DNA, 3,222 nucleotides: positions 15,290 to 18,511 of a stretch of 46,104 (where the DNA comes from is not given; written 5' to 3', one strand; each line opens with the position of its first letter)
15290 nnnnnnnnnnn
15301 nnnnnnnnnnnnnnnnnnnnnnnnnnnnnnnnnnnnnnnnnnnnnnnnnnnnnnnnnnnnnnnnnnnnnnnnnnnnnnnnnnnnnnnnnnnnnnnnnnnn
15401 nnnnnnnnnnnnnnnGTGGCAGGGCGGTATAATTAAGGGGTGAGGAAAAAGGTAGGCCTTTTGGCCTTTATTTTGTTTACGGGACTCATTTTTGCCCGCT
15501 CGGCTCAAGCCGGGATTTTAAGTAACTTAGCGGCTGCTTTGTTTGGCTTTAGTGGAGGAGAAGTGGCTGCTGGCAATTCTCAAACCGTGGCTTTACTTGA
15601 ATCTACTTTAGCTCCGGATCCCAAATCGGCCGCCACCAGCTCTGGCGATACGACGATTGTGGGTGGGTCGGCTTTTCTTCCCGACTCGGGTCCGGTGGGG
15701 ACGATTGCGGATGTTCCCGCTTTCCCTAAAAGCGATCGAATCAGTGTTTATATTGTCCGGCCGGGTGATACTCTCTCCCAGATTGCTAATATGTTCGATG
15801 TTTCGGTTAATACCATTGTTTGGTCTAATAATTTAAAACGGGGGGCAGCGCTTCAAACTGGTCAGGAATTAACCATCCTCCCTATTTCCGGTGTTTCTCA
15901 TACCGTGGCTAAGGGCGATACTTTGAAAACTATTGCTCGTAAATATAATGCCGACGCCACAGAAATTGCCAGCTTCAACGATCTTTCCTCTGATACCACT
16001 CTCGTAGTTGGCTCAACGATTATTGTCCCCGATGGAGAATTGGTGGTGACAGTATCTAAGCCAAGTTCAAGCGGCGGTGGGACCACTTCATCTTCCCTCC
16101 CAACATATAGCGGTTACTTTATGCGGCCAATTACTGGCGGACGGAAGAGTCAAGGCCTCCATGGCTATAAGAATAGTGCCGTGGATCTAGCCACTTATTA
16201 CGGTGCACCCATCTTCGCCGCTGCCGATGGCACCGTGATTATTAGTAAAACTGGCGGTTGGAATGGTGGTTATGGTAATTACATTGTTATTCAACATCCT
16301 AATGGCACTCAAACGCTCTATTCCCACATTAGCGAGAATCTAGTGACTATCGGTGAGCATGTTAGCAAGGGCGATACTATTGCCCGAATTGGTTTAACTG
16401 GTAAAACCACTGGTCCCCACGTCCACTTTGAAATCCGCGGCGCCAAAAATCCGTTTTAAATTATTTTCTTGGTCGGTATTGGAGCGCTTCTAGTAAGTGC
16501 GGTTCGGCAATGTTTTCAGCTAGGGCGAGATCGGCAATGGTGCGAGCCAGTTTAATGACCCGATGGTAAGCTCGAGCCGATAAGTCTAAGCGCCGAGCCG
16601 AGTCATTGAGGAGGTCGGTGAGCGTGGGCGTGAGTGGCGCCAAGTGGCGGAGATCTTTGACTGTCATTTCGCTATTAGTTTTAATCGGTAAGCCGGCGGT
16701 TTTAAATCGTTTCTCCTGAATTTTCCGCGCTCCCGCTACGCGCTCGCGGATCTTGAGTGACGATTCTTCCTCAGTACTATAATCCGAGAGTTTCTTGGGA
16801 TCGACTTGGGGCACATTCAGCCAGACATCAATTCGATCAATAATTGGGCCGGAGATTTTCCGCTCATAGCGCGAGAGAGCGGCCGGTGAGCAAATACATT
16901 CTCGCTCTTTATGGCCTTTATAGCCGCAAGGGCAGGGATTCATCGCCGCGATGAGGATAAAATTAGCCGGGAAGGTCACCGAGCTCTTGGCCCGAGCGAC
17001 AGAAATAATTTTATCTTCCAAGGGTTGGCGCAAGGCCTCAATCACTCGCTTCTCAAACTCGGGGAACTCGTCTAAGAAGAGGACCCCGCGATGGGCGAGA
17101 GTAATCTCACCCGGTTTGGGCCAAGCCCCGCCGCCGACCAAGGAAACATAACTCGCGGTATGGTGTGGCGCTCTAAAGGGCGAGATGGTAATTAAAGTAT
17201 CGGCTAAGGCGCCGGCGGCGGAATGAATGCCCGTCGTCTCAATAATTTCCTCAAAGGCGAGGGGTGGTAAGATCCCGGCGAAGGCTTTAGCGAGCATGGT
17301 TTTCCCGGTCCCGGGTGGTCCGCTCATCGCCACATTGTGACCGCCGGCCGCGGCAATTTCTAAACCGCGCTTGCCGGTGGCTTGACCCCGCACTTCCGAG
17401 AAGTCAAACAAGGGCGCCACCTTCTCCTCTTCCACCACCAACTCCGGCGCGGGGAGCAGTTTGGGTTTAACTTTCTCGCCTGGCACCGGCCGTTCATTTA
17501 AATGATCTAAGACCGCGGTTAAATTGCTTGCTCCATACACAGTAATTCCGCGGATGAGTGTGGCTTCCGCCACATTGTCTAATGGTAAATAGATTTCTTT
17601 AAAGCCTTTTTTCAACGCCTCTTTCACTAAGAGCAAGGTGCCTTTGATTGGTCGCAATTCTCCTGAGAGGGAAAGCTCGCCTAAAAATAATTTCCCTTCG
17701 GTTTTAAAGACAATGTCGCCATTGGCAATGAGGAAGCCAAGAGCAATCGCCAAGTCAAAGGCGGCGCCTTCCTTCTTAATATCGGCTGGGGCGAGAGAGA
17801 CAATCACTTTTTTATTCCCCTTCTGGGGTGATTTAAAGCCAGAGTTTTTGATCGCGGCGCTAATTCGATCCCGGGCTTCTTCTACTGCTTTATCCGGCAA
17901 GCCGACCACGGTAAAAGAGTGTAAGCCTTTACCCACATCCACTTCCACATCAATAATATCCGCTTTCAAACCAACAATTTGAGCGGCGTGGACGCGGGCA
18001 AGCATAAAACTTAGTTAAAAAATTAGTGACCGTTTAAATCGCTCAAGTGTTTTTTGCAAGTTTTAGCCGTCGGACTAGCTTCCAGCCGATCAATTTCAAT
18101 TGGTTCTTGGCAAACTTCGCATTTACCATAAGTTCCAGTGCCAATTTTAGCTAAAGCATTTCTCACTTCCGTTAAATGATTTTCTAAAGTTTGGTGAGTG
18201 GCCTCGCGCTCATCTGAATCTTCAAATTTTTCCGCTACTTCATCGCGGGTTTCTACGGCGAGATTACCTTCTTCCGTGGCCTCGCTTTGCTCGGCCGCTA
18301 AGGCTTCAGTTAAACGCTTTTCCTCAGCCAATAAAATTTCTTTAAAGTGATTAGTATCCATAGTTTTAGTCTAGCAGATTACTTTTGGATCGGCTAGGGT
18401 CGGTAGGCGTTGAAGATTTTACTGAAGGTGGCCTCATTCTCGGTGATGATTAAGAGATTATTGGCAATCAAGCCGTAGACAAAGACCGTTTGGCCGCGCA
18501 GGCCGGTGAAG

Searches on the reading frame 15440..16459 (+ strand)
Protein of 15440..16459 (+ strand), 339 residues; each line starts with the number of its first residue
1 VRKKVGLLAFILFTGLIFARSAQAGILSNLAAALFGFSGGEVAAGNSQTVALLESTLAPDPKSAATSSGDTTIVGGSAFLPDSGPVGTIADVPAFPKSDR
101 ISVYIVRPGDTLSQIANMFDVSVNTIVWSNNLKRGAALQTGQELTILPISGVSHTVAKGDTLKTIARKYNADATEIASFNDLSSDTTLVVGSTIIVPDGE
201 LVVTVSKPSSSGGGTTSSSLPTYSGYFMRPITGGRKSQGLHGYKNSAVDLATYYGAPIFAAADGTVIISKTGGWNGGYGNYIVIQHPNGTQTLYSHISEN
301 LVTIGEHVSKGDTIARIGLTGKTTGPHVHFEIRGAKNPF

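Call 81: search_protein_families(library=pfam, proteins=[window:15440-16459:+], max_evalue=0.001)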
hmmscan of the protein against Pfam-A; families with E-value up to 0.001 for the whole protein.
window:15440-16459:+ (339 aa): 6 families
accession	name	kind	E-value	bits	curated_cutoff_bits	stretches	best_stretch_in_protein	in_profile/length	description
PF01551.29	Peptidase_M23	-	2.7e-28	98.5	28.7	1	245-337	3-92/96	Peptidase family M23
PF01476.26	LysM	-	1.7e-26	92.3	20.9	2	154-197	1-43/43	LysM domain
PF23473.1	LysM3_LYK4_5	-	1.3e-12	48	29.3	2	153-197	4-47/48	LYK4/5 LysM3 domain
PF23446.1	LysM1_NFP_LYK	-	2.5e-09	38.3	36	0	161-197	17-54/60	NFP/LYK LysM1 domain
PF23462.1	LysM3_NFP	-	6.4e-06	27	28.1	0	104-132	5-33/48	NFP LysM3 domain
PF23577.1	LysM_RLK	-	0.0005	20.5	27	0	105-123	4-22/44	LysM domain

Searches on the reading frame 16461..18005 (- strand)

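Call 81: search_protein_families(library=pfam, proteins=[window:16461-18005:-], max_evalue=0.001)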
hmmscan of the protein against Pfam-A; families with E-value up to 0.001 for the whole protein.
window:16461-18005:- (514 aa): 7 families
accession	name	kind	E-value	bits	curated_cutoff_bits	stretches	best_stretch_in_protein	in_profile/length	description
PF01078.27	Mg_chelatase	-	1.3e-88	296.3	20.3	1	201-405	1-206/207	Magnesium chelatase, subunit ChlI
PF13541.12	ChlI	-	1.9e-38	131.5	27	1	20-144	1-121/121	Subunit ChlI of Mg-chelatase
PF13335.12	Mg_chelatase_C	-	8.4e-29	100.5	26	1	414-511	2-94/94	Magnesium chelatase, subunit ChlI C-terminal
PF07728.20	AAA_5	-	1.2e-10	42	22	1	225-363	2-126/139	AAA domain (dynein-related subfamily)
PF00493.29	MCM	-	1.5e-09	37.8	23.3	1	219-368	54-184/224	MCM P-loop domain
PF00004.35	AAA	-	4.1e-05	24.5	21.2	1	226-247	2-23/131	ATPase family associated with various cellular activities (AAA)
PF00158.32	Sigma54_activat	-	4.8e-05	23.5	20.2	1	218-356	18-142/168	Sigma-54 interaction domain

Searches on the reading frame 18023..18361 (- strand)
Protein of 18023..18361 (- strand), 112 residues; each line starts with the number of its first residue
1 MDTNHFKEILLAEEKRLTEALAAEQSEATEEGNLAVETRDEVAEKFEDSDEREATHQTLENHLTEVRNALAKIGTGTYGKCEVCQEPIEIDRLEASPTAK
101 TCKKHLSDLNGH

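Call 81: search_protein_families(library=pfam, proteins=[window:18023-18361:-], max_evalue=0.001)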
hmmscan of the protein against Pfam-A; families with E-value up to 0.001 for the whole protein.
window:18023-18361:- (112 aa): 1 family
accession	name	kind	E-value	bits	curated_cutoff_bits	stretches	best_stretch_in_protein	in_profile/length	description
PF01258.23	zf-dskA_traR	-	1.5e-09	38.1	24.9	1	76-103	1-28/36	Prokaryotic dksA/traR C4-type zinc finger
